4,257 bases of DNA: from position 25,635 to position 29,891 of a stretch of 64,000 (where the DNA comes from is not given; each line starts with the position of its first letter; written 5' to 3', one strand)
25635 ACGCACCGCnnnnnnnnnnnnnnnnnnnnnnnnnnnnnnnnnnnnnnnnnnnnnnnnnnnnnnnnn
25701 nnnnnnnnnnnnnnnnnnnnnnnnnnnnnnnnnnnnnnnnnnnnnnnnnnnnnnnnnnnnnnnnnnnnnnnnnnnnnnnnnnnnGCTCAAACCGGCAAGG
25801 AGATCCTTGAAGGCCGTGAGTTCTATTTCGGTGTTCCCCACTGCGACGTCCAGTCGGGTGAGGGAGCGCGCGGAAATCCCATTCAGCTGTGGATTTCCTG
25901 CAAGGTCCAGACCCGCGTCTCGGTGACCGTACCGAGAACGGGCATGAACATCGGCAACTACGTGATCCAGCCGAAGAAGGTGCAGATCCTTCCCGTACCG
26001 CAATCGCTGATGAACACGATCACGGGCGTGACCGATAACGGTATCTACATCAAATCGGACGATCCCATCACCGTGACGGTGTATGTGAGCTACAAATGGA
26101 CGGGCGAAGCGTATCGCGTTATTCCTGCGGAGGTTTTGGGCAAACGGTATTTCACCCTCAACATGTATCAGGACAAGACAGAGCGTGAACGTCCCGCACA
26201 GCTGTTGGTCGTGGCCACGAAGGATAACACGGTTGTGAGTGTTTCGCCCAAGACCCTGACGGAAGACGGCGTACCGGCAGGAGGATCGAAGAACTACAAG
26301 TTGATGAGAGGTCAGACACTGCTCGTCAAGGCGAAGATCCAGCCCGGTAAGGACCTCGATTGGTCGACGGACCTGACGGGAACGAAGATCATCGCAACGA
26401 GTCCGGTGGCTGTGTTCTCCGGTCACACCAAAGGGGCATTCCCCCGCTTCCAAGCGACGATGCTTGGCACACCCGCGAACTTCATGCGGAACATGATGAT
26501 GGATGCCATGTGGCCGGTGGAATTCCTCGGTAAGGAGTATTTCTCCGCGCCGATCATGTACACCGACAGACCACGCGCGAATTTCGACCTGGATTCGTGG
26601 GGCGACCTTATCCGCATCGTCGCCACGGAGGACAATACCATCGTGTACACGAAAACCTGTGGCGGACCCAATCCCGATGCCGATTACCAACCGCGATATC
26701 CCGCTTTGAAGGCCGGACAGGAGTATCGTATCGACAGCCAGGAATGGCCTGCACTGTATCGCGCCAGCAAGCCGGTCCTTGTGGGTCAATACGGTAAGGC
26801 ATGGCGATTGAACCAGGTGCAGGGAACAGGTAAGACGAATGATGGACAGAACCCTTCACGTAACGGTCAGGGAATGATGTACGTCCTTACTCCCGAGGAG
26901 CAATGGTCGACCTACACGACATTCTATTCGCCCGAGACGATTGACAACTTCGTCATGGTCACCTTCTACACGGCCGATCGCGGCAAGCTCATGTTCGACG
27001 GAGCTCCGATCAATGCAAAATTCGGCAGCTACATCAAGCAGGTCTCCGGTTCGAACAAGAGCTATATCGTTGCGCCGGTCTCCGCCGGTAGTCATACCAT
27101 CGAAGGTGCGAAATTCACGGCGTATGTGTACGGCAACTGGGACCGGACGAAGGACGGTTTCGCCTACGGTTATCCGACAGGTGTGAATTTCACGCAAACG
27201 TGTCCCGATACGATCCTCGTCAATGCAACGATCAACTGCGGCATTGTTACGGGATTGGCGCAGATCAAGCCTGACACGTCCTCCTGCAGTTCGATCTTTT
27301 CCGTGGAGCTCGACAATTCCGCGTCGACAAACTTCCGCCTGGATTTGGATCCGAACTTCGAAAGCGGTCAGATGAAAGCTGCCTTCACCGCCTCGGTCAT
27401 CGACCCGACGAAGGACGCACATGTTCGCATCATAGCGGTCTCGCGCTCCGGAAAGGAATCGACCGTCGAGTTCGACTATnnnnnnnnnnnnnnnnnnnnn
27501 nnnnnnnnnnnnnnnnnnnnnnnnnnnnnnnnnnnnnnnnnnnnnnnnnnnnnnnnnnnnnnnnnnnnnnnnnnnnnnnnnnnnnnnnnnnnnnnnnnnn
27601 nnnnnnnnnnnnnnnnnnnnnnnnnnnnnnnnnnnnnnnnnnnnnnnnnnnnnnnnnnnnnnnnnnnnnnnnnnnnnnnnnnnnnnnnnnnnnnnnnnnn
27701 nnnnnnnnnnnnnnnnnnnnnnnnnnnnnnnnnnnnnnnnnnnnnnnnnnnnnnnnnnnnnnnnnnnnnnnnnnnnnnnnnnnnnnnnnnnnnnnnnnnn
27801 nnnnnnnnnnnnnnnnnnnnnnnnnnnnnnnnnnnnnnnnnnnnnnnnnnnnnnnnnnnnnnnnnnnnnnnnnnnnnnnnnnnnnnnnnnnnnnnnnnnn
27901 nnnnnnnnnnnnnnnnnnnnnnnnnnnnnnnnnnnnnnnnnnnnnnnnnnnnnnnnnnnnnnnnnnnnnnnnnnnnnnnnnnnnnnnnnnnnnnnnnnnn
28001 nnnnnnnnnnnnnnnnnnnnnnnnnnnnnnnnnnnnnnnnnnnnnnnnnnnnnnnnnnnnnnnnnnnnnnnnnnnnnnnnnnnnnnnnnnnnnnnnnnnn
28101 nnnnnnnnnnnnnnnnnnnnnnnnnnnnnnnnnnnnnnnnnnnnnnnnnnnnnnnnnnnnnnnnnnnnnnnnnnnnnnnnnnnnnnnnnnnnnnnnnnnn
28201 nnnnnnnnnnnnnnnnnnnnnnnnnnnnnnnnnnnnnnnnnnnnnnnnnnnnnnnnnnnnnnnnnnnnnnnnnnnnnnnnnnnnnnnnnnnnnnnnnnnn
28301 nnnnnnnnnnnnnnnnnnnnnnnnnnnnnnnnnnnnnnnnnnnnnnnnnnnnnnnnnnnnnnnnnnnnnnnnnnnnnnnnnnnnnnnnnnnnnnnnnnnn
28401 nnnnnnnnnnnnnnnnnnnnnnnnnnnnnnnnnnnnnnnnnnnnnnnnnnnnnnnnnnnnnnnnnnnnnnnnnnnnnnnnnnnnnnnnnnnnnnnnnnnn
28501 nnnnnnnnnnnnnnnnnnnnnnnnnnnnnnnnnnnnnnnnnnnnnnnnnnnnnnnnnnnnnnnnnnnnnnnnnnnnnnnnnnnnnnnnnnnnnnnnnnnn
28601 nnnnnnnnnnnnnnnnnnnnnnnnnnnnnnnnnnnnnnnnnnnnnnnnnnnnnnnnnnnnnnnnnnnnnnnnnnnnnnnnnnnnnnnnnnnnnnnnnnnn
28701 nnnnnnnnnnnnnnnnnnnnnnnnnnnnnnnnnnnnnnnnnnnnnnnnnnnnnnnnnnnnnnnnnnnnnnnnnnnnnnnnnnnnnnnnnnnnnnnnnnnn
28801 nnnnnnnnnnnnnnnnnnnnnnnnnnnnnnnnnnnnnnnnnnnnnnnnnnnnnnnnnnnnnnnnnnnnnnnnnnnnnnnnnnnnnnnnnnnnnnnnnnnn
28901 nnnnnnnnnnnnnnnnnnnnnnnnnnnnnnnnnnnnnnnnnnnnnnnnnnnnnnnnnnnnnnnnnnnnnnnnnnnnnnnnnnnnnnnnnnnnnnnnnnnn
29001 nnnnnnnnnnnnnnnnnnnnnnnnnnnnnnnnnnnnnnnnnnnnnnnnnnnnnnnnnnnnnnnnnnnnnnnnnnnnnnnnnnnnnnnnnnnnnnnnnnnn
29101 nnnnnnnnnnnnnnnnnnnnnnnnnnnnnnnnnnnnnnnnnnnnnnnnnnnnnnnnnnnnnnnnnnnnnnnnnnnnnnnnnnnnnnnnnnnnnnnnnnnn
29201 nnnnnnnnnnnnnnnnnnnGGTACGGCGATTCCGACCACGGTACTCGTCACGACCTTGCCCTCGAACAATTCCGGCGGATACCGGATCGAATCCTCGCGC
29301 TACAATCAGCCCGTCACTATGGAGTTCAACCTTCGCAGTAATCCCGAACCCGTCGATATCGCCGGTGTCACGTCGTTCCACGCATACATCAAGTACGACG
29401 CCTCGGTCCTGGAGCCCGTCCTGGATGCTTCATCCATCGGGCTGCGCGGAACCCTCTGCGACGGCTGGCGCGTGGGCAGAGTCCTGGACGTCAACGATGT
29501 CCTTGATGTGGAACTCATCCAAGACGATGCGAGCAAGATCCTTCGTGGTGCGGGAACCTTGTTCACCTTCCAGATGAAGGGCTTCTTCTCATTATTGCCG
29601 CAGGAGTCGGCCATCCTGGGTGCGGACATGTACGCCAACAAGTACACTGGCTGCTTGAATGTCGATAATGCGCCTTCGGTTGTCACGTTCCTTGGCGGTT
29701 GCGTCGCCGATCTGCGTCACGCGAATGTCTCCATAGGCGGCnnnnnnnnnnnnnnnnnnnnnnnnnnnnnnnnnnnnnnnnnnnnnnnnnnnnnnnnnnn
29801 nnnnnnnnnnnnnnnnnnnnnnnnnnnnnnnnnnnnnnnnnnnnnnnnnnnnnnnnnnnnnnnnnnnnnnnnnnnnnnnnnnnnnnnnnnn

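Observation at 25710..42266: Array of giant modular T9SS cargo genes B, C and D, with a fourth paralog A at 1350-5405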

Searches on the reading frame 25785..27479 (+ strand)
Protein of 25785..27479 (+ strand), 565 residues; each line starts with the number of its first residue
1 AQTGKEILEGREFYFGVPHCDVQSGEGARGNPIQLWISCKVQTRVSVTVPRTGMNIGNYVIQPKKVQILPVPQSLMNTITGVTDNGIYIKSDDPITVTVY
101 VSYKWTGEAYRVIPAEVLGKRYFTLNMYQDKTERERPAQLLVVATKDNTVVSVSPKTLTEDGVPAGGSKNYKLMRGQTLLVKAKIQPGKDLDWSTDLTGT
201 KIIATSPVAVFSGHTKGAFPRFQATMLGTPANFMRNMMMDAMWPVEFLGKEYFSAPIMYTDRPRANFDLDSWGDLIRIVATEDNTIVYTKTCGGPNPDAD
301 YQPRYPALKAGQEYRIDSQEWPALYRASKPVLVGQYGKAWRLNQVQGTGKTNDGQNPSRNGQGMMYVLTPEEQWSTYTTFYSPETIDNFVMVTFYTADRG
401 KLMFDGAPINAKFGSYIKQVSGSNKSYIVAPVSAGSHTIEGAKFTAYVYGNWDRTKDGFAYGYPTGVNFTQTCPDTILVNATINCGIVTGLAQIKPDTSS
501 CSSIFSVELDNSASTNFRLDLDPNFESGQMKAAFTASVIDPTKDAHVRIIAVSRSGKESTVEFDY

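Call 32: search_solved_structures(query=window:25785-27300:+, max_evalue=0.1, show_alignments=1)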
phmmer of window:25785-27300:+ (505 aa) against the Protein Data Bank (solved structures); distinct sequences matched with E-value up to 0.1: 0.

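Call 72: predict_structure(alignment_id=A6)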
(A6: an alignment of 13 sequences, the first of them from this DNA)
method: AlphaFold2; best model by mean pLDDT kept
length: 565 residues; sequences in the alignment: 13
mean_pLDDT: 84.4   pTM: 0.87
mean pLDDT of the five models: 84.4, 84.4, 83.2, 82.0, 81.5
residues with pLDDT >= 90: 319; 70-90: 151; 50-70: 57; < 50: 38
segments of 3 or more residues with pLDDT < 50: 217-234, 345-361
pLDDT, mean of each block of 10 residues (from residue 1): 76 92 68 92 95 94 93 91 97 92 79 91 86 78 97 96 95 97 83 85 96 63 37 60 92 82 56 84 94 71 90 87 92 80 46 37 78 94 88 94 95 92 90 95 93 67 88 88 93 88 87 90 80 94 93 91 92
secondary structure, 60 per line:
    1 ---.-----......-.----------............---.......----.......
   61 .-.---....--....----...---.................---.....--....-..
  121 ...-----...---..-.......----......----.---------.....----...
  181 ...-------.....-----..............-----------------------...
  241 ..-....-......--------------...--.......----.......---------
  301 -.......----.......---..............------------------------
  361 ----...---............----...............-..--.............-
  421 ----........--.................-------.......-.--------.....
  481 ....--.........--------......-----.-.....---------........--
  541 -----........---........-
elements in order: E10-15 E28-39 E43-49 E54-61 E67-70 E81-83 E87-103 E107-111 E119-123 E129-131 E138-144 E149-154 E169-173 E178-183 E201-214 E238-242 E249-254 E274-280 E285-291 E302-308 E313-319 E323-336 E365-367 E374-382 E387-395 H396-401 H409-416 E417-419 E425-432 E435-451 E459-465 E476-484 E487-495 E504-509 E517-521 E531-538 E546-553 E557-564

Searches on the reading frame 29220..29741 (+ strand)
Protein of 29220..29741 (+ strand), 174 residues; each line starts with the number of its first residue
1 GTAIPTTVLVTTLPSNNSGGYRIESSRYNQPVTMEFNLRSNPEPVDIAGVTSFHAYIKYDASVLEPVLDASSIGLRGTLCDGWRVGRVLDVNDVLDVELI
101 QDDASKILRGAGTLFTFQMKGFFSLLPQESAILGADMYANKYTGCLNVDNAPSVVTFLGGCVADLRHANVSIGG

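Call 6: search_protein_families(library=pfam, proteins=[window:29220-29741:+], max_evalue=1)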
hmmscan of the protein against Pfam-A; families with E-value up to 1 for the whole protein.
seq(174 aa): 0 families
